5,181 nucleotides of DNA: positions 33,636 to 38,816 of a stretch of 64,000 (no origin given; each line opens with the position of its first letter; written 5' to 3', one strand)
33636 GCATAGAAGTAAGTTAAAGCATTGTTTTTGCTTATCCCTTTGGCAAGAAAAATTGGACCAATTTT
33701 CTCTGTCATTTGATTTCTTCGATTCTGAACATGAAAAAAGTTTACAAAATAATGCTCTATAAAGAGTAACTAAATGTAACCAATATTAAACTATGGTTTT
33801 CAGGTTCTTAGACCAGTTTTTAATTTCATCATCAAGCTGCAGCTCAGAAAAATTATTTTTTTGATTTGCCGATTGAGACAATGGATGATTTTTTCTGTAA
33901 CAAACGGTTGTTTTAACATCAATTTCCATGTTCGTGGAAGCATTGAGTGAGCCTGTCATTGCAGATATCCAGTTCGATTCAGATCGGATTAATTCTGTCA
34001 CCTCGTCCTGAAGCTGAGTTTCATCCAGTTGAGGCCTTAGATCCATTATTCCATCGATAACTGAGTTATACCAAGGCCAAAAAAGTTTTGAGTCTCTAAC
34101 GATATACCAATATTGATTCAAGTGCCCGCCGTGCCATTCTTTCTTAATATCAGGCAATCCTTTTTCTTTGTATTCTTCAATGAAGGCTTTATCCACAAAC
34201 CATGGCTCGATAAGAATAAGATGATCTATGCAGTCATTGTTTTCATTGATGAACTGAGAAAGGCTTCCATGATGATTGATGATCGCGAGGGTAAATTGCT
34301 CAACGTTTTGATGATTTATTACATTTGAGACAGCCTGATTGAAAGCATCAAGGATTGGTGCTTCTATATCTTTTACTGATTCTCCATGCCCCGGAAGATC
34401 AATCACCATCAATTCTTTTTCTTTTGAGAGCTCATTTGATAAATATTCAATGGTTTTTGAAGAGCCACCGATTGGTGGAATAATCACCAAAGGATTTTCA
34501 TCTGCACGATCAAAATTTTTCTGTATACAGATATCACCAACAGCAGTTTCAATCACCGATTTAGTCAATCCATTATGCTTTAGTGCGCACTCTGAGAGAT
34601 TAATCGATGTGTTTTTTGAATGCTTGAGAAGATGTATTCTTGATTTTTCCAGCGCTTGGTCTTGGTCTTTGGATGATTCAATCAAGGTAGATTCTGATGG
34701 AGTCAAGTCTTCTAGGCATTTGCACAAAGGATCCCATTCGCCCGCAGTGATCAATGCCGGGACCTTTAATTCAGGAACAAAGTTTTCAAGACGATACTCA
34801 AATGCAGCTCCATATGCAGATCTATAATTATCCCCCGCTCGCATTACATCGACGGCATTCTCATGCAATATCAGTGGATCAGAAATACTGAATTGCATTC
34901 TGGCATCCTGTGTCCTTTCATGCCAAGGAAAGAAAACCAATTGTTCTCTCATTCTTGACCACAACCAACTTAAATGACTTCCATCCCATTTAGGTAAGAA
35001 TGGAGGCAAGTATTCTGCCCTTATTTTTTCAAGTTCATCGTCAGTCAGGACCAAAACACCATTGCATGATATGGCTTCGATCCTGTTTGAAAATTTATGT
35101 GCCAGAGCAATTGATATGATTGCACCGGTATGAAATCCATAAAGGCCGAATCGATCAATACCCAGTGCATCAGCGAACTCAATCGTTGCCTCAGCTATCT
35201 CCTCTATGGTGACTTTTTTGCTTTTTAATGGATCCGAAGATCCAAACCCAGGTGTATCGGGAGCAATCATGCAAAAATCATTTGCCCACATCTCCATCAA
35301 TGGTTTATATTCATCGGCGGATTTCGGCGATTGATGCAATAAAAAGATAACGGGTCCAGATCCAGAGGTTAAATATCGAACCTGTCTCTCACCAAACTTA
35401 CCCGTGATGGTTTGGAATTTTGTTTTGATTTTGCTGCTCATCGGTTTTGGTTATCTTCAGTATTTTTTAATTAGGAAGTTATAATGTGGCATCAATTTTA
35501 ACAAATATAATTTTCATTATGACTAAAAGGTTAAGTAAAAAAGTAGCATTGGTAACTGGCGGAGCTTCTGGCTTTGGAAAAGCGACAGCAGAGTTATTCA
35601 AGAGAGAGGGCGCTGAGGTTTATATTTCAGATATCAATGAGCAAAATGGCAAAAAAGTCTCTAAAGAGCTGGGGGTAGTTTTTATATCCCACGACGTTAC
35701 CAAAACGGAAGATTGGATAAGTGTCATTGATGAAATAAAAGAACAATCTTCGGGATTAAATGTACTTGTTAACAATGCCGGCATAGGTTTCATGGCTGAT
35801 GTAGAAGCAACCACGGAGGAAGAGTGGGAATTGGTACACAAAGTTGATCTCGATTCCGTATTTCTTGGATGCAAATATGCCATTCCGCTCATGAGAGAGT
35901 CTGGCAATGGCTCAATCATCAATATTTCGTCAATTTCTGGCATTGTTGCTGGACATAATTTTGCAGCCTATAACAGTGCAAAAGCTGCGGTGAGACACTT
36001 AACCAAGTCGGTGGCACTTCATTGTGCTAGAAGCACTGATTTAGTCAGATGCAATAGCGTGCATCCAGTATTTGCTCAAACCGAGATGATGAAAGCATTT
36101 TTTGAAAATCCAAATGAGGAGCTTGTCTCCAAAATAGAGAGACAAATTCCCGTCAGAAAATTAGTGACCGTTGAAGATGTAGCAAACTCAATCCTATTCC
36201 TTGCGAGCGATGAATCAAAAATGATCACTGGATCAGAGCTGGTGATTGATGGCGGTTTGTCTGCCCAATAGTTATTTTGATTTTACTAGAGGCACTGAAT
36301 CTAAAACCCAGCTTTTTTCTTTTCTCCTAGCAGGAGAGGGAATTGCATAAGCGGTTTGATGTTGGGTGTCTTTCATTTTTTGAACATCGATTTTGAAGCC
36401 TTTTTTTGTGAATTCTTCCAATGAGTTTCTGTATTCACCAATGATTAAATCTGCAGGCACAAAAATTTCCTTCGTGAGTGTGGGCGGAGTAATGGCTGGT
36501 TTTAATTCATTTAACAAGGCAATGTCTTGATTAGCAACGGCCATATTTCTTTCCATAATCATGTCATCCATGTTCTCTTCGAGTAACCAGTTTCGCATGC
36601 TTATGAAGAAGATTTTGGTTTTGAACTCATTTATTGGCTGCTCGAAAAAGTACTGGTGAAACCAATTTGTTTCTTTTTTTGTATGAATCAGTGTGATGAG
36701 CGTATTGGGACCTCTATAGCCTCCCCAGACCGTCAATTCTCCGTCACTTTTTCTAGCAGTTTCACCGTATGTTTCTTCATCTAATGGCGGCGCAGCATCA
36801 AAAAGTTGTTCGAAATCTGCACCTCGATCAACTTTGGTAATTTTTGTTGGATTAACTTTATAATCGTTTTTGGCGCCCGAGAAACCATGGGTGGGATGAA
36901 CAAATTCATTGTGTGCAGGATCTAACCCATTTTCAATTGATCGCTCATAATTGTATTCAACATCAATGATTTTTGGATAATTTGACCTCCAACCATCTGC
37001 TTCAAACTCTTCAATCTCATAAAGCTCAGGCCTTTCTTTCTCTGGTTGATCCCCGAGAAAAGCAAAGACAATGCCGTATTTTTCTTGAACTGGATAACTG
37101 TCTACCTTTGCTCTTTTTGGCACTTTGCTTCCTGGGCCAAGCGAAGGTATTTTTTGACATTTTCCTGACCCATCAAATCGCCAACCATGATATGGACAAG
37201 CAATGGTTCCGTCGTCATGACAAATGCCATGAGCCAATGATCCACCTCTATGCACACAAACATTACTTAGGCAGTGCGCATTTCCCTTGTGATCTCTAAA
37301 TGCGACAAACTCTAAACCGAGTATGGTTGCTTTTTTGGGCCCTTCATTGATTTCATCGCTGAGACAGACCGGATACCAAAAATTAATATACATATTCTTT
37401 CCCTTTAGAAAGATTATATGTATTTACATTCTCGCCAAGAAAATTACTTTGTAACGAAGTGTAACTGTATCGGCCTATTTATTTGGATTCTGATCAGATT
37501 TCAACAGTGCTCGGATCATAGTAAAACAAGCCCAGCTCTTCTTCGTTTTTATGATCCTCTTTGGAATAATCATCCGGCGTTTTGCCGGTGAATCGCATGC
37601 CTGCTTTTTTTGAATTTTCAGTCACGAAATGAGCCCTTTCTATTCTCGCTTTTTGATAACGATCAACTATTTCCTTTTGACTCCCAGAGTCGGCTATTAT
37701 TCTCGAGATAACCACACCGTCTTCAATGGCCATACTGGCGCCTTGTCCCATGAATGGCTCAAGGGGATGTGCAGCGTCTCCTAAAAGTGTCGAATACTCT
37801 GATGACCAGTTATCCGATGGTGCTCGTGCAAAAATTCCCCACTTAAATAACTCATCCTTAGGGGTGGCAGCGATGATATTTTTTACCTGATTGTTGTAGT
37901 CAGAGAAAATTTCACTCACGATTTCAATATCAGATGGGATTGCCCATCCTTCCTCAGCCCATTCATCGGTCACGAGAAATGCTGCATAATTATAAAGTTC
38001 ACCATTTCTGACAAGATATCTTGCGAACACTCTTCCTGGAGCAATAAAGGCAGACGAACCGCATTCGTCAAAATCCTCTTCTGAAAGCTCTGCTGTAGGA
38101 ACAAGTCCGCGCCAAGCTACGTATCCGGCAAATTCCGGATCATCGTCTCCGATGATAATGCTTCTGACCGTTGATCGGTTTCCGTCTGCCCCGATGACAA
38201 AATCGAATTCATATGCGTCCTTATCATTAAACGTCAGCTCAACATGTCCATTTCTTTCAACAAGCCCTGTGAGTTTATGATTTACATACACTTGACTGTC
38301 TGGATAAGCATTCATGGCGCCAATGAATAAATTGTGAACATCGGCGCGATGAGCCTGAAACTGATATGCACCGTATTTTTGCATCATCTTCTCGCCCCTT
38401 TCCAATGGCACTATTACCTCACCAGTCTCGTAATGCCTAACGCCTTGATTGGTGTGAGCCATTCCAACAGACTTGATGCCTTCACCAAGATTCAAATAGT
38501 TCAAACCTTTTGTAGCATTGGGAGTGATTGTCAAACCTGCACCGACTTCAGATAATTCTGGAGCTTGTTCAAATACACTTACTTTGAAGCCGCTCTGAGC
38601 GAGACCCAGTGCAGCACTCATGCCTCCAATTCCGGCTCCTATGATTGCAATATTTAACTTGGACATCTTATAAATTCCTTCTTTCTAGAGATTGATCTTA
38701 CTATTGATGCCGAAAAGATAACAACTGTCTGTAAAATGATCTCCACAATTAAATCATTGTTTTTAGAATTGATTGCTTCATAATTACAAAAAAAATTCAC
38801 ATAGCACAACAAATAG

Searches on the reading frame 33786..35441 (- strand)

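Call 42: search_protein_families(library=ncbifam, proteins=[window:33786-35441:-])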
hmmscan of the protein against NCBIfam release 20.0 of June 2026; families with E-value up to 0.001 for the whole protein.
window:33786-35441:- (551 aa): 16 families
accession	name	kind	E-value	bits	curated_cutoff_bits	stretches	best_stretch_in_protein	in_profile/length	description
NF011457.0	PRK14875.1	equivalog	7.3e-23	81.1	307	2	13-125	114-227/372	acetoin dehydrogenase dihydrolipoyllysine-residue acetyltransferase subunit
NF050089.1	i_nPHAscl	equivalog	8e-19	67.8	300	2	21-124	9-112/288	intracellular short-chain-length polyhydroxyalkanoate depolymerase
NF051488.1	bifunc_PcaDC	exception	5.1e-18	65.4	390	2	30-124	13-106/375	bifunctional 3-oxoadipate enol-lactonase/4-carboxymuconolactone decarboxylase PcaDC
TIGR02427.1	protocat_pcaD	equivalog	7e-17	61.6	255.85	2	45-124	29-107/251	3-oxoadipate enol-lactonase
TIGR03056.1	bchO_mg_che_rel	equivalog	6.3e-15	54.9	172.55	1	23-128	22-128/278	alpha/beta fold hydrolase BchO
TIGR03695.1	menH_SHCHC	equivalog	6.6e-15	55.2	208.55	1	29-125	2-100/252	2-succinyl-6-hydroxy-2,4-cyclohexadiene-1-carboxylate synthase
NF002873.0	PRK03204.1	equivalog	7.5e-12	45.2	466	1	20-137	25-142/286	haloalkane dehalogenase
NF002938.0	PRK03592.1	equivalog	6.9e-10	38.7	241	1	9-126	10-126/298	haloalkane dehalogenase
TIGR03611.1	RutD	equivalog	5.6e-09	35.8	238.5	1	41-124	25-108/258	pyrimidine utilization protein D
TIGR01738.1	bioH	equivalog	3e-08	33.6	206.95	0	30-124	5-93/245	pimeloyl-ACP methyl ester esterase BioH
NF045632.1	hydroxlase_HsaD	equivalog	4.3e-08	32.4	400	1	18-122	21-130/290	4,5:9,10-diseco-3-hydroxy-5,9,17-trioxoandrosta-1(10),2-diene-4-oate hydrolase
NF002043.0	PRK00870.1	subfamily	7.9e-08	32.1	265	1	18-165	33-156/302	haloalkane dehalogenase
NF007954.0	PRK10673.1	equivalog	9.8e-08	31.6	399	1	307-412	8-113/255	esterase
NF008340.0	PRK11126.1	equivalog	2.2e-07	30.3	261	1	314-385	13-82/255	2-succinyl-6-hydroxy-2,4-cyclohexadiene-1-carboxylate synthase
TIGR03343.1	biphenyl_bphD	equivalog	0.00034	19.9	462.15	0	9-125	9-130/282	2-hydroxy-6-oxo-6-phenylhexa-2,4-dienoate hydrolase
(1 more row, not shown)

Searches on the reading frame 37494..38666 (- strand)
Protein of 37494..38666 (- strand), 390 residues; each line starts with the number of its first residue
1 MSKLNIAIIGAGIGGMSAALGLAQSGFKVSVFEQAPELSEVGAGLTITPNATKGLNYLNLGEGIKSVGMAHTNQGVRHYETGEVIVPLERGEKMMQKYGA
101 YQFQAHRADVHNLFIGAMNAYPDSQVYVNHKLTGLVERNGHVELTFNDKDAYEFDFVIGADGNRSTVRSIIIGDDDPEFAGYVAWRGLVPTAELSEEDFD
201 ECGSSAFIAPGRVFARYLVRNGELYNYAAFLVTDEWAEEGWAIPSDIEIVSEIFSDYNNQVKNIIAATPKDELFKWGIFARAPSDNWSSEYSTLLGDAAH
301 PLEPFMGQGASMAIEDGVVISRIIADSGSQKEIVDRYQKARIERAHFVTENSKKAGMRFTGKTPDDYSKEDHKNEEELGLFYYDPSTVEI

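Call 43: search_protein_families(library=ncbifam, proteins=[window:37494-38666:-])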
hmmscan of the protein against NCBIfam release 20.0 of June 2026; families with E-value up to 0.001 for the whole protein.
window:37494-38666:- (390 aa): 80 families (the best 25 are shown)
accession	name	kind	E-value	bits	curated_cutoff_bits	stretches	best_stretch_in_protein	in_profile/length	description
NF006021.0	PRK08163.1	equivalog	7.7e-64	216.1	459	1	4-358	6-356/398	3-hydroxybenzoate 6-monooxygenase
NF005243.0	PRK06753.1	equivalog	3.9e-57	193.8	365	1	5-356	2-335/374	hypothetical protein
NF033623.1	urate_HpxO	equivalog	3.3e-52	177.7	500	1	6-364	2-351/381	FAD-dependent urate hydroxylase HpxO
NF005313.0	PRK06847.1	subfamily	1.5e-48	165.7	372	1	4-360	5-352/375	hypothetical protein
NF005720.0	PRK07538.1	subfamily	4.7e-48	164.1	400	1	4-360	3-369/418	hypothetical protein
NF005062.0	PRK06475.1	equivalog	3.1e-46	158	524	1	1-351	1-353/401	FAD-binding protein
NF005566.0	PRK07236.1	subfamily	8.8e-39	133.5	333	2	2-201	5-190/386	hypothetical protein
TIGR03219.1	salicylate_mono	equivalog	2.3e-36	125.4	446.35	1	4-364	1-378/414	salicylate 1-monooxygenase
NF004829.0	PRK06183.1-3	subfamily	2.2e-23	82.8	390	2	2-171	7-181/520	bifunctional 3-(3-hydroxy-phenyl)propionate/3-hydroxycinnamic acid hydroxylase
NF005761.0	PRK07588.1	equivalog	3.7e-23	82.1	454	1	5-340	2-330/392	FAD-binding domain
NF033476.1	tet_destruct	subfamily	6.9e-20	71.4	550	1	5-339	5-331/386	tetracycline destructase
TIGR01988.1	Ubi-OHases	subfamily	2.1e-17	63.1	224.65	2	5-169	1-169/387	ubiquinone biosynthesis hydroxylase, UbiH/UbiF/VisC/COQ6 family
TIGR01984.1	UbiH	equivalog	6.2e-16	58.2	392.2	2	5-170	1-167/382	2-octaprenyl-6-methoxyphenyl hydroxylase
NF005951.1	PRK08020.1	equivalog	7.5e-16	57.9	590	1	3-170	2-171/388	3-demethoxyubiquinol 3-hydroxylase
NF006460.0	PRK08849.1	equivalog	1.7e-15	56.7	598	2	1-170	3-174/386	2-octaprenyl-3-methyl-6-methoxy-1,4-benzoquinol hydroxylase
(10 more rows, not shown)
